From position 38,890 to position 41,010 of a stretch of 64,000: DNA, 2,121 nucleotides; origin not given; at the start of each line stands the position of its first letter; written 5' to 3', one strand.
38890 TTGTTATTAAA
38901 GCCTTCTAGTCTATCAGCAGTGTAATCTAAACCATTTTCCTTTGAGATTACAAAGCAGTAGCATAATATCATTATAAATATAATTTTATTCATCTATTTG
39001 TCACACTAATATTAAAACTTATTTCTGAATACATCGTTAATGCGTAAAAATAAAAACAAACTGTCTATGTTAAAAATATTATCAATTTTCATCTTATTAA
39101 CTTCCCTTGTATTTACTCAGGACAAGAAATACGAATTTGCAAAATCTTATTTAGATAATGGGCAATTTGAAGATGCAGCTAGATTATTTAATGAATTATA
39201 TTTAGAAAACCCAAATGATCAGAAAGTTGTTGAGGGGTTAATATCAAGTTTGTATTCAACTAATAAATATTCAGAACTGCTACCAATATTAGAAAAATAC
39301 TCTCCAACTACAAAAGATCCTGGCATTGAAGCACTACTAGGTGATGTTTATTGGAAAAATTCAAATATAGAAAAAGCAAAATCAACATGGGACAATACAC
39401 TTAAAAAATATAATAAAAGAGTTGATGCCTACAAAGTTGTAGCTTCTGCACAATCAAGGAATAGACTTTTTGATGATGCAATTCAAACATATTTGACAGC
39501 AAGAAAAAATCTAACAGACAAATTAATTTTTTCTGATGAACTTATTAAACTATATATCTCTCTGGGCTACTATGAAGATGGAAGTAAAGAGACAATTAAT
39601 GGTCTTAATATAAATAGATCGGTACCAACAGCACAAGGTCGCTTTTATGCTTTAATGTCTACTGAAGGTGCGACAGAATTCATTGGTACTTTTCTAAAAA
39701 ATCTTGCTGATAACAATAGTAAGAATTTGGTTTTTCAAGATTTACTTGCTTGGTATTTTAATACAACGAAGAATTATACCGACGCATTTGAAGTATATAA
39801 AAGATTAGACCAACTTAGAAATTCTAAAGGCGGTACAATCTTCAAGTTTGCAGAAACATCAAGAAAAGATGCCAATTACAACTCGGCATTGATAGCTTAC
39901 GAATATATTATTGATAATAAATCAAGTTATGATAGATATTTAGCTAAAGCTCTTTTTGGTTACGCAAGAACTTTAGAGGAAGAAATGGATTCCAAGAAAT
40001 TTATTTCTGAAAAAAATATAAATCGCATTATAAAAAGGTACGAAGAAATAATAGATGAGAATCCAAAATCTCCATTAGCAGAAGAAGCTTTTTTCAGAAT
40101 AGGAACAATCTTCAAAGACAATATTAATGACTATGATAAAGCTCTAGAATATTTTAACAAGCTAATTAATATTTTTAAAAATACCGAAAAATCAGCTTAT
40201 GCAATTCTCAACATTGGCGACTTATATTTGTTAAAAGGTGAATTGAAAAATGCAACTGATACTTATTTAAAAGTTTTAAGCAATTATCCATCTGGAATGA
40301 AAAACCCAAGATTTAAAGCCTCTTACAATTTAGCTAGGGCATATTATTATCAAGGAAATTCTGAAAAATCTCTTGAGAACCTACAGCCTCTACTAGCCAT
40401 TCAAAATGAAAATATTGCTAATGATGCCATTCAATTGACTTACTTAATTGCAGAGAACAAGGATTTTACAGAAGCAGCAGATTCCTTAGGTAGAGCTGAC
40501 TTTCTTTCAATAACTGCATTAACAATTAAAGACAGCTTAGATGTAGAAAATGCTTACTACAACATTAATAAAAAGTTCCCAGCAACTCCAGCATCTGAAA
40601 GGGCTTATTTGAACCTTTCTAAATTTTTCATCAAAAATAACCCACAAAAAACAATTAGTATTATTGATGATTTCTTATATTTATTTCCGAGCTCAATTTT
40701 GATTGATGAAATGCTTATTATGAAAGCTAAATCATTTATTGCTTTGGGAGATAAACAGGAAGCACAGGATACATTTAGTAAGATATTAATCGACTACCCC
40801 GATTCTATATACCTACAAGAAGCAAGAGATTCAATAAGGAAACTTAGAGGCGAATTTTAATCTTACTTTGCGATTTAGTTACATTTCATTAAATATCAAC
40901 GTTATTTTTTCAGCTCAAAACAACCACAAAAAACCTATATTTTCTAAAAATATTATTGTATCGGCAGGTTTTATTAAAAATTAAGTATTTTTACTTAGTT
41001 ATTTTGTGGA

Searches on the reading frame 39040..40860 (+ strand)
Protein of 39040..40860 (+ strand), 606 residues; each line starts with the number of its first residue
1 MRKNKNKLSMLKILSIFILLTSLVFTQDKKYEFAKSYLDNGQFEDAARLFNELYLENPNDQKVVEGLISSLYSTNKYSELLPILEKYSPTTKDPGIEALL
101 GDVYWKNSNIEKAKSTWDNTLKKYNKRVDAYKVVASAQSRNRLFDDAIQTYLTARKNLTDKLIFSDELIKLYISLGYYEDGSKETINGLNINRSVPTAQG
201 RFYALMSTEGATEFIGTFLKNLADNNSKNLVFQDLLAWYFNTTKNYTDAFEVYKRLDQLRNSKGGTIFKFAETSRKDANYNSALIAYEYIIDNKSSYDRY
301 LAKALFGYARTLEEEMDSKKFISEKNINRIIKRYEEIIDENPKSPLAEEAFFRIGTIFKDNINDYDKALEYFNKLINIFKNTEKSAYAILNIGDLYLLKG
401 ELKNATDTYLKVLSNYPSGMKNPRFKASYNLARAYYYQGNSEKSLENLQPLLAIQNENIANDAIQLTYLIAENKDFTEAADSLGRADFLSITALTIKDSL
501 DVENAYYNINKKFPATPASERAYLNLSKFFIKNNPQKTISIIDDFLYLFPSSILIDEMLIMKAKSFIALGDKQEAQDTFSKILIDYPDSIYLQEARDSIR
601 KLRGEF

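Call 3: search_protein_families(library=pfam, proteins=[window:39040-40860:+], max_evalue=0.1)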
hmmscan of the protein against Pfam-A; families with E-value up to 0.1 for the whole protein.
window:39040-40860:+ (606 aa): 19 families
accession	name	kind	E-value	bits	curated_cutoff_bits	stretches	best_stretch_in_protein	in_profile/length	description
PF13174.12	TPR_6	-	2.2e-23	81.7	26.3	3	561-589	5-33/33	Tetratricopeptide repeat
PF13432.12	TPR_16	-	2.7e-22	79.3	32.7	2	31-78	1-48/65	Tetratricopeptide repeat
PF13428.12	TPR_14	-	1.3e-16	59.8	23.5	1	33-67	7-41/44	Tetratricopeptide repeat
PF14559.12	TPR_19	-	1.6e-14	54.4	25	1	38-99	2-64/68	Tetratricopeptide repeat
PF07719.23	TPR_2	-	1.8e-14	53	27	1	34-60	8-34/34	Tetratricopeptide repeat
PF13424.12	TPR_12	-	2.8e-11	43.9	30.1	3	364-417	18-76/77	Tetratricopeptide repeat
PF13181.12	TPR_8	-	4.7e-11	42.4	25.7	1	349-379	2-31/34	Tetratricopeptide repeat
PF00515.34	TPR_1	-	3.3e-10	39.8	27.8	0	386-417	1-32/34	Tetratricopeptide repeat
PF12895.13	ANAPC3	-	4.3e-09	37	27.2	0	363-449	3-80/82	Anaphase-promoting complex, cyclosome, subunit 3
PF13525.12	YfiO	-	9.3e-09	35.8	25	1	497-604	19-138/203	Outer membrane lipoprotein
PF13176.12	TPR_7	-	1.6e-08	34.4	27.9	0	388-413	1-26/36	Tetratricopeptide repeat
PF09976.15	TPR_21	-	1.6e-06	28.4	25.5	1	33-128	82-180/193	Tetratricopeptide repeat-like domain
PF14938.12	SNAP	-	0.00015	21.8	25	0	351-416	117-185/282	Soluble NSF attachment protein, SNAP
PF01535.26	PPR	-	0.001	19.6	25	0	36-53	9-26/31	PPR repeat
PF20308.4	TPR-S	-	0.0014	19.7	27.6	0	43-151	2-82/102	Tetratricopeptide Repeats-Sensor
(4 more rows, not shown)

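Call 4: search_protein_families(library=ncbifam, proteins=[window:39040-40860:+], max_evalue=0.1)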
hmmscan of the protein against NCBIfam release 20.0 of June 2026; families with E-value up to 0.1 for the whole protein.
window:39040-40860:+ (606 aa): 17 families
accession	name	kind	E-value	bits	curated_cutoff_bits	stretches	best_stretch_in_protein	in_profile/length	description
TIGR02917.1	PEP_TPR_lipo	equivalog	1.3e-23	82.8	312.2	3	34-288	506-760/899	XrtA/PEP-CTERM system TPR-repeat protein PrsT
TIGR02795.1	tol_pal_ybgF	equivalog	1.7e-22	80.3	90.1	3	318-418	9-108/119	tol-pal system protein YbgF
TIGR03302.1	OM_YfiO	subfamily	1.6e-14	54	81.4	2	503-603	53-162/239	outer membrane protein assembly factor BamD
NF052312.1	T9SS_PorW_SprE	equivalog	8.9e-12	44.4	250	4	348-418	545-615/716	type IX secretion system periplasmic lipoprotein PorW/SprE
NF008757.0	PRK11788.1-5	equivalog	4.6e-10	39.2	363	2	364-485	50-166/388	lipopolysaccharide assembly protein LapB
NF040959.1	MamA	equivalog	5.9e-10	38.9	200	2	28-148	72-193/204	magnetosome protein MamA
TIGR02552.1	LcrH_SycD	equivalog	4.5e-08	32.9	104.8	1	28-117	19-109/136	SycD/LcrH family type III secretion system chaperone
NF052415.1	T3SS_chap_SctY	equivalog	4.7e-07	30.3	70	1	35-121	14-104/106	type III secretion apparatus assembly chaperone SctY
NF008068.0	PRK10803.1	equivalog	2.5e-05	24.4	383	1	324-418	156-249/263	cell division protein CpoB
NF033762.1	social_mot_Tgl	equivalog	5.6e-05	22.6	225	1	326-454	46-165/252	social motility TPR repeat lipoprotein Tgl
TIGR03504.1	FimV_Cterm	subfamily_domain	0.00015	21.7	30.65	0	30-62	2-34/44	FimV/HubP family polar landmark protein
NF002725.1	PRK02603.1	equivalog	0.00047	20.2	143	1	361-444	47-125/173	photosystem I assembly protein Ycf3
TIGR00756.2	PPR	repeat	0.00084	19.3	20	0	35-53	8-26/35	pentatricopeptide repeat protein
NF047507.1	TPR_BatC_Lepto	exception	0.001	18.6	175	1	364-418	73-128/214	TPR repeat-containing protein BatC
NF053852.1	vesicle_Bd0635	exception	0.0016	18.1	250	1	318-388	145-214/223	CpoB-like predatory vesicle lipoprotein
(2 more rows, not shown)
